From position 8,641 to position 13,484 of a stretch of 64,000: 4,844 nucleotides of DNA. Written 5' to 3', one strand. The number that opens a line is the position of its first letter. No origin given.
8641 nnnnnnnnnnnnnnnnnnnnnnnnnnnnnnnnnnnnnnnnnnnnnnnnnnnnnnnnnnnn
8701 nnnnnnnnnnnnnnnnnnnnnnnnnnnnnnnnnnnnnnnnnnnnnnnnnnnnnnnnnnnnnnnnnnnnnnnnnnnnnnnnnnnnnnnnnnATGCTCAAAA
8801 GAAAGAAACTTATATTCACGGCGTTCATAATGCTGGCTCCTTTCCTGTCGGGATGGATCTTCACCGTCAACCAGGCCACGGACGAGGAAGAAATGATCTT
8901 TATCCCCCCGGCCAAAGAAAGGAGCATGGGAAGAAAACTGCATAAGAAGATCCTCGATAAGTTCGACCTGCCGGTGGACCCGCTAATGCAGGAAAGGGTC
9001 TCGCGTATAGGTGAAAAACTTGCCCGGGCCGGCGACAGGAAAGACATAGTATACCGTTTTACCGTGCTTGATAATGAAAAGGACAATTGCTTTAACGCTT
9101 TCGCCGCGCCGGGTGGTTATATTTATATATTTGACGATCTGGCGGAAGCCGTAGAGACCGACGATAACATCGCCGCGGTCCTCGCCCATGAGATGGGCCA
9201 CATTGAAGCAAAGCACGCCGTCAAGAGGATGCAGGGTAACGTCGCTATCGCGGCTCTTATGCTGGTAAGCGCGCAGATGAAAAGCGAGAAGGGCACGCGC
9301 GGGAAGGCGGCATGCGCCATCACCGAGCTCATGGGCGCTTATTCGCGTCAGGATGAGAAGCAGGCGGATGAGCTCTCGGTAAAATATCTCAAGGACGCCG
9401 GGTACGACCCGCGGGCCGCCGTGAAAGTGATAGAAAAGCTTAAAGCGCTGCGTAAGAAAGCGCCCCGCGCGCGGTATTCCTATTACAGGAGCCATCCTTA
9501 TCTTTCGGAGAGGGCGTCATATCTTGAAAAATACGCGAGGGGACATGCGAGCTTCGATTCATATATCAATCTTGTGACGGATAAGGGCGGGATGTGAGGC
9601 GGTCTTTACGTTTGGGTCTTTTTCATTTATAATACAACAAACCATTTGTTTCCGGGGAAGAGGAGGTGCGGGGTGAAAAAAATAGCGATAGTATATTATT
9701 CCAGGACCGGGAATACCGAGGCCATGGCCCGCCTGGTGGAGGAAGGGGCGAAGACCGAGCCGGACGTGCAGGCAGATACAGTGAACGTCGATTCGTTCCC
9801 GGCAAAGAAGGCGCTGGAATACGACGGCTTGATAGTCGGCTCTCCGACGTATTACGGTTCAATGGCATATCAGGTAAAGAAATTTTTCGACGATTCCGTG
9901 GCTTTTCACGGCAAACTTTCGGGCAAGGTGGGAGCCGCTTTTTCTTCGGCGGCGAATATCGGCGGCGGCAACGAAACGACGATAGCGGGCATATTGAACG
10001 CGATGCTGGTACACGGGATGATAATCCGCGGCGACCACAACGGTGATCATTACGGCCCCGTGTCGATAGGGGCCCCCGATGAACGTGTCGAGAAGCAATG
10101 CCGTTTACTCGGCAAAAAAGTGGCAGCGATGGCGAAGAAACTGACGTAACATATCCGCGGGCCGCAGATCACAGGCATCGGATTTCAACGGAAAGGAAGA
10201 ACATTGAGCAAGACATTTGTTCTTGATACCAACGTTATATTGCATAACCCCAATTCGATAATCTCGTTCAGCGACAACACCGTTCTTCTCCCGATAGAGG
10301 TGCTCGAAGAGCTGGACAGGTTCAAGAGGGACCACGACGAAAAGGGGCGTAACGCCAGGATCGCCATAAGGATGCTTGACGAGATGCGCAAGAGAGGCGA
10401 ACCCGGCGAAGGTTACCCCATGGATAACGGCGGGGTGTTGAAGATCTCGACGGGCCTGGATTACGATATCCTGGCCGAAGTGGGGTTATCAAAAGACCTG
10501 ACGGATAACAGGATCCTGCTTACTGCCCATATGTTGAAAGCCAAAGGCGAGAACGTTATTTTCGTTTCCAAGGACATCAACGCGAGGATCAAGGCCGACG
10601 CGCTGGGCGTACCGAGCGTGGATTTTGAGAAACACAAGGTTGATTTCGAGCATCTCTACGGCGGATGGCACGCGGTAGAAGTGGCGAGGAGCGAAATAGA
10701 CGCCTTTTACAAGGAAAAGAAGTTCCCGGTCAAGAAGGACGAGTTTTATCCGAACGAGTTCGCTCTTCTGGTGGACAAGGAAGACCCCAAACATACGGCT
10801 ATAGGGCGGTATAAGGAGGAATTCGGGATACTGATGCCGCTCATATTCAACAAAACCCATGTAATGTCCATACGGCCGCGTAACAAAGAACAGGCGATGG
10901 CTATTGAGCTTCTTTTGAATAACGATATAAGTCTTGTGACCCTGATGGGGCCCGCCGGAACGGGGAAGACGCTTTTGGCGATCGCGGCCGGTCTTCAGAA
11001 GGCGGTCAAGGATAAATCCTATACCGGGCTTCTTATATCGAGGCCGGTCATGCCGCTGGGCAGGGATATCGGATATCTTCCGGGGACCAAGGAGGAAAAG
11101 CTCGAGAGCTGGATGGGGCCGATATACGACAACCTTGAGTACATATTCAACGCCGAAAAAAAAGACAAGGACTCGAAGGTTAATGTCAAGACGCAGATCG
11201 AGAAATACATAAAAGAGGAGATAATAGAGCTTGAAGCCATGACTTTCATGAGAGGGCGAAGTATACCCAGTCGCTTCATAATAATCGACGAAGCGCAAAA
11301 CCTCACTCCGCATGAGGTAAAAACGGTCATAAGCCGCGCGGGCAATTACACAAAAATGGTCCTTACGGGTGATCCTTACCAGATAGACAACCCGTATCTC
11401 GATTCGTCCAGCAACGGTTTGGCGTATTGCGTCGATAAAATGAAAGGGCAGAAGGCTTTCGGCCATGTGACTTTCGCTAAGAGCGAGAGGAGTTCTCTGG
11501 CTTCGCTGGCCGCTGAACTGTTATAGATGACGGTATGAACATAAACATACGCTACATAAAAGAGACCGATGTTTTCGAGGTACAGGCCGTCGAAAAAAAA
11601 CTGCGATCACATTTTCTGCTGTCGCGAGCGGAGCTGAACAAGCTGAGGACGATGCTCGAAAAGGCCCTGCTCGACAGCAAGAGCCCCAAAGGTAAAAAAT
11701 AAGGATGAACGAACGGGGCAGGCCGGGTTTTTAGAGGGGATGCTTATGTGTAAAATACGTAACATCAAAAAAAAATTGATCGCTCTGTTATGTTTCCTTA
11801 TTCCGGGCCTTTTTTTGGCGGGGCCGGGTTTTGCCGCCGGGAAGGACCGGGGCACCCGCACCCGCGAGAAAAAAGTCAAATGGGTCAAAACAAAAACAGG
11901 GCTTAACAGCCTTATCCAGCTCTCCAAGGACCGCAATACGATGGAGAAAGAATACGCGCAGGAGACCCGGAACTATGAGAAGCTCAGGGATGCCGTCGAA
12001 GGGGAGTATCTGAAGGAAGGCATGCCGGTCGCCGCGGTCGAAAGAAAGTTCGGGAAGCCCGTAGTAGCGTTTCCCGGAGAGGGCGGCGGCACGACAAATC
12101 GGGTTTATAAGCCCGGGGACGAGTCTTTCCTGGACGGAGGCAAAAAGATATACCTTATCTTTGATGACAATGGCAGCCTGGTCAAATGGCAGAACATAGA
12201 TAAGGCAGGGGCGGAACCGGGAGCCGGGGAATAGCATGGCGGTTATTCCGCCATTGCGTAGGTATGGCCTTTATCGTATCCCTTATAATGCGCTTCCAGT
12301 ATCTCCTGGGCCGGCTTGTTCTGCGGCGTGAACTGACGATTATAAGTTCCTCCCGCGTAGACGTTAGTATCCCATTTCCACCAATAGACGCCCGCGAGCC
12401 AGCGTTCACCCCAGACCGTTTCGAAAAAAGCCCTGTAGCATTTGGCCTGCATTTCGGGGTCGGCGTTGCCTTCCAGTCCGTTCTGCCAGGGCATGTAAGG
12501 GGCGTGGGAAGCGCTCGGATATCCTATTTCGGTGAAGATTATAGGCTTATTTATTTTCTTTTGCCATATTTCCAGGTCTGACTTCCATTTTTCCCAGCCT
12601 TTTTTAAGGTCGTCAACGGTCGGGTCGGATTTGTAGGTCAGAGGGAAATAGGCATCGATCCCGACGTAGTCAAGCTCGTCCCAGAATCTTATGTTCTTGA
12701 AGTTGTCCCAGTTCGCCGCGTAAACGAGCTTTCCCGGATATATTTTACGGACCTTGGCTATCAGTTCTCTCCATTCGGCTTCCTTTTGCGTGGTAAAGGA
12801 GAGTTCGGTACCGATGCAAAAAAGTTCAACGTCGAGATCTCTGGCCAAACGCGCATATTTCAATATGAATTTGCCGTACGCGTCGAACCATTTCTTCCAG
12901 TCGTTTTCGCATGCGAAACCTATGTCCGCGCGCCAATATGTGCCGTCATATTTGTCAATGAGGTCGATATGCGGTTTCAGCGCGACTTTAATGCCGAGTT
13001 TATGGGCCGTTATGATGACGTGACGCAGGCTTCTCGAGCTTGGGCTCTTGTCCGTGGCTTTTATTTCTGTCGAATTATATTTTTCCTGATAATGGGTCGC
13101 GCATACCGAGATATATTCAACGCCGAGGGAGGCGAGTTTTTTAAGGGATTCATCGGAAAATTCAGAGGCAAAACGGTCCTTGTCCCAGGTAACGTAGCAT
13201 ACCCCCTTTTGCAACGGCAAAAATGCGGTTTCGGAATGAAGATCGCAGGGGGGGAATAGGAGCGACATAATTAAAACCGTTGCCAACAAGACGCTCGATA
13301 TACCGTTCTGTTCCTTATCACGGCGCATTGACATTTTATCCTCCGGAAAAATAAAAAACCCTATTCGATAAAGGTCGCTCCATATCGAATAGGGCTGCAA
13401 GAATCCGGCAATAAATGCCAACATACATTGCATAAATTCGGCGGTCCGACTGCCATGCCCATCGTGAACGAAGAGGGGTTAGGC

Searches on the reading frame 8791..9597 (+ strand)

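Call 43: search_protein_families(library=pfam, proteins=[window:8791-9597:+], max_evalue=0.00001)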
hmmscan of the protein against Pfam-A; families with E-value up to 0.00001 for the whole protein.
window:8791-9597:+ (268 aa): 1 family
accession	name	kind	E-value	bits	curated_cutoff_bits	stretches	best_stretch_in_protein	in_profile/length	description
PF01435.24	Peptidase_M48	-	4.5e-35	121.6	20.3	1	65-248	2-185/186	Peptidase family M48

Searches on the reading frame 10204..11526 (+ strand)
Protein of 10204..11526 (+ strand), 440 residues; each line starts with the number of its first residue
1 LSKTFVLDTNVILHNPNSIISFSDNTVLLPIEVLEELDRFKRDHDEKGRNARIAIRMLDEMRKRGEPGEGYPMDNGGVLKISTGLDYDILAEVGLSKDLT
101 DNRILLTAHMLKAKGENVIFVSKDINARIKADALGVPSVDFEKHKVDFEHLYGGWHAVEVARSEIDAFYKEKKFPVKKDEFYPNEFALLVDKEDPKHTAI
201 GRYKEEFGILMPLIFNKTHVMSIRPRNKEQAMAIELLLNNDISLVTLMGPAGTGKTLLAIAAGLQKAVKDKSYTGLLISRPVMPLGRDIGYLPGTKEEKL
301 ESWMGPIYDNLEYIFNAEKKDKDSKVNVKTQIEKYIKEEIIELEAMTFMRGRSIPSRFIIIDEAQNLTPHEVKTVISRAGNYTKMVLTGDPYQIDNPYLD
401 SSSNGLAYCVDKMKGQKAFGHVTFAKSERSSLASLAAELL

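Call 37: search_protein_families(library=pfam, proteins=[window:10204-11526:+], max_evalue=0.001)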
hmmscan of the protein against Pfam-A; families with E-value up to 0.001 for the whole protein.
window:10204-11526:+ (440 aa): 8 families
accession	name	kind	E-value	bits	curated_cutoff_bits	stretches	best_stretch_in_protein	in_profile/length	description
PF02562.22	PhoH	-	2e-50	171.6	27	1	223-427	2-189/205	PhoH-like protein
PF13638.12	PIN_4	-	6.2e-29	101.4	21.9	1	5-141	1-131/132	PIN domain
PF13604.12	AAA_30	-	4.8e-08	33.4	27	0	227-259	3-35/191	AAA domain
PF13401.12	AAA_22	-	2e-05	25.3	27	1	244-391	7-124/130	AAA domain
PF13086.12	AAA_11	-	3.4e-05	24.2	27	0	227-260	3-34/257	AAA domain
PF00270.35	DEAD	-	0.00011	22.4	26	1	228-374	2-136/167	DEAD/DEAH box helicase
PF13245.12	AAA_19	-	0.00019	22.1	25.1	0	350-394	85-129/134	AAA domain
PF01443.25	Viral_helicase1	-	0.00041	20.7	21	1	347-398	49-101/228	Viral superfamily 1 RNA helicase core domain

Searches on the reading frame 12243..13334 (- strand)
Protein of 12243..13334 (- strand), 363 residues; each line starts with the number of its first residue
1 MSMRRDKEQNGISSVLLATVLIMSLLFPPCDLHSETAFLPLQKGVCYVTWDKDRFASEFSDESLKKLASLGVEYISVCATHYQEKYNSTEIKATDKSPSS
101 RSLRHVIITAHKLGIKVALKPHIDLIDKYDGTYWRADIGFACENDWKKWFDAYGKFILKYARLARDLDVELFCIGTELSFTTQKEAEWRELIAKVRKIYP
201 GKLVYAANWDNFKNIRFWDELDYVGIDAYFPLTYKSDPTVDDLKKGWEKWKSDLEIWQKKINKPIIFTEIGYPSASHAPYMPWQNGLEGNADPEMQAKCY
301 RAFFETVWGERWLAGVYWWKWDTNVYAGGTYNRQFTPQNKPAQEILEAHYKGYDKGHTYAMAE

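Call 5: search_protein_families(library=pfam, proteins=[window:12243-13334:-], max_evalue=0.1)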
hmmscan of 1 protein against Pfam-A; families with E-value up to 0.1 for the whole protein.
window:12243-13334:- (363 aa): 2 families
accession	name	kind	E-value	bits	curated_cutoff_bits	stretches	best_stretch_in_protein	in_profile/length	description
PF22612.2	GH113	-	3.3e-68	230.6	27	1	52-328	9-275/289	Glycoside Hydrolase Family 113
PF13547.12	GTA_TIM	-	3.9e-08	33.4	27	1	153-251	3-130/299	GTA TIM-barrel-like domain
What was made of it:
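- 12243..13334 (-): GH113 glycoside hydrolase gene (363 aa) with an N-terminal hydrophobic segment. Pfam PF22612, 230.6 bits (call 5).
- On Glycoside hydrolase family 113: PF22612, 230.6 bits against a cutoff of 27 (call 5).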

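Call 6: search_protein_families(library=ncbifam, proteins=[window:12243-13334:-], max_evalue=0.1)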
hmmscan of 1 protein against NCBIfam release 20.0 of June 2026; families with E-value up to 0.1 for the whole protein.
window:12243-13334:- (363 aa): 3 families
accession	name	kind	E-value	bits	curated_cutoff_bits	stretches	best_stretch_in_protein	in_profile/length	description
NF048004.1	GTA_megatron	equivalog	2.8e-06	25.4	800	1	152-258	437-571/1299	baseplate multidomain protein megatron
NF007538.0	PRK10150.1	equivalog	0.00021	19.8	544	1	187-271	431-513/607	beta-glucuronidase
NF045831.1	restrict_HinfI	equivalog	0.0076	15.6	175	1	102-205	121-228/264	HinfI family type II restriction enzyme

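Call 10: find_encoding_contigs(protein=window:12243-13334:-, flank=3000, max_places=6)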
Protein window:12243-13334:- (363 aa): 1 contig read that carries it; 1 place shown.
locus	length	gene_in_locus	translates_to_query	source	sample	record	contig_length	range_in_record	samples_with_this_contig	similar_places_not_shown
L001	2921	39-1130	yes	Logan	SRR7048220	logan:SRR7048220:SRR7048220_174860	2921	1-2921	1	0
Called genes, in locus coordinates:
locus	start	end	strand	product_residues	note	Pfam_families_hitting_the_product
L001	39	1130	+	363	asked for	PF22612:GH113, PF13547:GTA_TIM (faint)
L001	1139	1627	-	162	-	-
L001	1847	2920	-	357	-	?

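Call 11: find_related_loci(query=window:12246-13334:-, collection=genome_contigs, flank=3000)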
Query window:12246-13334:- (363 aa) in genome_contigs; peptide patterns used: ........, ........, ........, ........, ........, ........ (x = any residue, [..] = any of these).
63 stretches matched a pattern; 34 encode a relative of the query (tblastn E <= 1e-3); 34 distinct loci.
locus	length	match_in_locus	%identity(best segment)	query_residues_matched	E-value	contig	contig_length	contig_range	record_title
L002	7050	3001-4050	72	14-363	0e+0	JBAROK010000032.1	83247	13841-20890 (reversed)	MAG: Candidatus Omnitrophota bacterium isolate MFD13429_ilm_asm_bin15 k127_82426, whole genome shotgun sequence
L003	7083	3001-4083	68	1-360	6e-175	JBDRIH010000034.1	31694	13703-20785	MAG: Candidatus Omnitrophota bacterium isolate MEGAHIT-group-1.574 k141_12570571, whole genome shotgun sequence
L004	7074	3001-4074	66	1-358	2e-174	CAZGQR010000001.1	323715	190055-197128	MAG TPA_asm: uncultured Planctomycetia bacterium isolate binchicken_co334_155 genome assembly, contig: NODE_5_length_323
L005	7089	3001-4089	67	1-363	4e-173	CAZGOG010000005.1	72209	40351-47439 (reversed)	MAG TPA_asm: uncultured Planctomycetia bacterium isolate binchicken_co334_259 genome assembly, contig: NODE_510_length_7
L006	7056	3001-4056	68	10-361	4e-171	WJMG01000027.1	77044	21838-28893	MAG: Candidatus Omnitrophota bacterium isolate Bin_214 k141_1483585, whole genome shotgun sequence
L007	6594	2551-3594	65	14-363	1e-164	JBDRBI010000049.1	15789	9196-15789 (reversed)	MAG: Candidatus Omnitrophota bacterium isolate MEGAHIT-group-1.110 k141_7222113, whole genome shotgun sequence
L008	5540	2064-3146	63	1-360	2e-164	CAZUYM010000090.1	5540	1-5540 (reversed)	MAG TPA_asm: uncultured Planctomycetia bacterium isolate binchicken_co171_70 genome assembly, contig: NODE_5876_length_5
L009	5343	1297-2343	64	12-360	8e-162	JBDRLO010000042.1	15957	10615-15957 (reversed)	MAG: Candidatus Omnitrophota bacterium isolate MEGAHIT-group-1.781 k141_3038162, whole genome shotgun sequence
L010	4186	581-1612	65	17-360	1e-164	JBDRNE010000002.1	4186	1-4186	MAG: Candidatus Omnitrophota bacterium isolate MEGAHIT-group-1.87 k141_8740, whole genome shotgun sequence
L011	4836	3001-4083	62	1-360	5e-160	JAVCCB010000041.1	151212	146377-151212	MAG: Candidatus Tantalella remota isolate MAG_3300035698_1097 Ga0374944_042792, whole genome shotgun sequence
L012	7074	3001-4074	61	1-362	5e-158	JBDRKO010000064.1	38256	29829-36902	MAG: Candidatus Omnitrophota bacterium isolate MEGAHIT-group-1.726 k141_3416899, whole genome shotgun sequence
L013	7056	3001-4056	62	12-361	3e-156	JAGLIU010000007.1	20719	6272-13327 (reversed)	MAG: Candidatus Omnitrophota bacterium isolate RS_3_17 ROV157_3.bin.17.fa_7, whole genome shotgun sequence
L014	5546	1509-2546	61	16-361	2e-154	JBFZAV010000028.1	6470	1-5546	MAG: Candidatus Omnitrophota bacterium isolate PPR_0476 k121_446593, whole genome shotgun sequence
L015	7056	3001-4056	61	1-352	1e-153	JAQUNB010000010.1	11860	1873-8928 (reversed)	MAG: Candidatus Omnitrophota bacterium isolate STD1_168 NODE_14695_length_11860_cov_2.807296_Sandtown_D1, whole genome s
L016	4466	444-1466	63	12-351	4e-154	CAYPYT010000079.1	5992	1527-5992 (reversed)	MAG TPA_asm: uncultured Planctomycetia bacterium isolate SRP178699_co1_477 genome assembly, contig: NODE_19445_length_59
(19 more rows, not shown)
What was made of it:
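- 12243..13334 (-): Homologues align from residue 1 (call 11).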

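Call 20: find_related_loci(query=window:12246-13334:-, collection=metagenome_contigs, flank=1200)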
Query window:12246-13334:- (363 aa) in metagenome_contigs; peptide patterns used: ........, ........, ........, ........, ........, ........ (x = any residue, [..] = any of these).
62 stretches matched a pattern; 23 encode a relative of the query (tblastn E <= 1e-3); 23 distinct loci.
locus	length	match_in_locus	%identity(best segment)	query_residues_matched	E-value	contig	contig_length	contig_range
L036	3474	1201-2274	66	1-358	2e-176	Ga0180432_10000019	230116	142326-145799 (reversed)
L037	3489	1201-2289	67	1-363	5e-175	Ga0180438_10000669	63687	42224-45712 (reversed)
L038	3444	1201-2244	64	16-363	8e-166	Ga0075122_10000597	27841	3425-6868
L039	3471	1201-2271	64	7-362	1e-163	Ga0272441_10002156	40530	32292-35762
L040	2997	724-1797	61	1-362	2e-162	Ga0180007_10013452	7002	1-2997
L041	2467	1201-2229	64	13-351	2e-163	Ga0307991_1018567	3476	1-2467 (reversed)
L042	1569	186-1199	61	14-352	3e-170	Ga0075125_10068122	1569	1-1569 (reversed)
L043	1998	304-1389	60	1-363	2e-166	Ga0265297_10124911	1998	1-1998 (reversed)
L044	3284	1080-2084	63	14-351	2e-157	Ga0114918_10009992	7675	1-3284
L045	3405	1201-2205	63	14-351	1e-155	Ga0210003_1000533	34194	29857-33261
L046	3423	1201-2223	63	12-351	3e-154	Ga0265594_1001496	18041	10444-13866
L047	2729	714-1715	63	14-350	4e-162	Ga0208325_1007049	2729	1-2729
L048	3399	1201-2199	61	15-350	1e-148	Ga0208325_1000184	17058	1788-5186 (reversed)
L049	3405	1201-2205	60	12-350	2e-141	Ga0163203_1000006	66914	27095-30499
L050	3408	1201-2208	57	12-350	2e-132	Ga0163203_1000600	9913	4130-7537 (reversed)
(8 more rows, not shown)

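Call 36: search_solved_structures(query=window:12246-13334:-, max_evalue=0.001, show_alignments=1)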
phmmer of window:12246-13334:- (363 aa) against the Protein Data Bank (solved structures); distinct sequences matched with E-value up to 0.001: 7.
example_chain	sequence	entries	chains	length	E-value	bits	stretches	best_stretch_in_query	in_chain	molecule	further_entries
5ylh_A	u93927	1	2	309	1.5e-37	132.5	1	49-351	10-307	beta-1,4-mannanase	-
5yli_B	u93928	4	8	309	9.3e-37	129.9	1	49-351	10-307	beta-1,4-mannanas | beta-1,4-mannanase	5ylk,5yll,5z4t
7dv7_A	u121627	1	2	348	6.9e-36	127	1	53-350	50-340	Endo-beta-1,4-mannanase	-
7dvz_A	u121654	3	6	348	1.6e-35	125.8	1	53-350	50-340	Endo-beta-1,4-mannanase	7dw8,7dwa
7dvj_A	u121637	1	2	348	4.3e-35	124.4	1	53-350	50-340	Endo-beta-1,4-mannanase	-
4cd6_A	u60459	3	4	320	1.7e-33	119.2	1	106-347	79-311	ENDO-BETA-1,4-MANNANASE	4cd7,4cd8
3civ_A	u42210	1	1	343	1.9e-33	119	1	105-347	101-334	Endo-beta-1,4-mannanase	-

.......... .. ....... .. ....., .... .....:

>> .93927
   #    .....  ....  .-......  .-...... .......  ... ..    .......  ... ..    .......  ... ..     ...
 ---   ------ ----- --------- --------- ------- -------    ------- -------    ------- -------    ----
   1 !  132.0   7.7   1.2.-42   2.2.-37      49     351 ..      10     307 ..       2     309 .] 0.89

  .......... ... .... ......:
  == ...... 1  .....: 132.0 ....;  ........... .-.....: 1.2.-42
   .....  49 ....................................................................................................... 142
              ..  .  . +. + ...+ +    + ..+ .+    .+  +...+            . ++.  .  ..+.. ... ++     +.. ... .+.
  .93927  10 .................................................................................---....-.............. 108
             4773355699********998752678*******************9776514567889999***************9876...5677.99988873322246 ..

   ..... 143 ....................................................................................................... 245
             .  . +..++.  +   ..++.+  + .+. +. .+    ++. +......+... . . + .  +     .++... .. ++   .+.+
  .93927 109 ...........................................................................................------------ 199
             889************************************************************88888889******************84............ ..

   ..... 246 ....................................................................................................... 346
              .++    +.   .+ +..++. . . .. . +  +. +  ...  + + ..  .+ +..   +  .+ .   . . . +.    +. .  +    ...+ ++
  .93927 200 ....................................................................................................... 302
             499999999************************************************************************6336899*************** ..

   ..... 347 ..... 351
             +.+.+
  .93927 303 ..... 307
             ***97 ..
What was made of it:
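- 12243..13334 (-): PDB beta-1,4-mannanases 5ylh, 7dv7 and 3civ match at E 1e-37 to 1e-33, and both catalytic Glu motifs align (call 36).
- On Glycoside hydrolase family 113: The alignment to 5ylh keeps both Glu motifs (call 36).
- Closest known: GH113 beta-1,4-mannanases AxMan113A. Same: Both catalytic Glu motifs are kept: GTE-L with GCE-M, and FTE-IG with FVE-AG (calls 5, 36).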
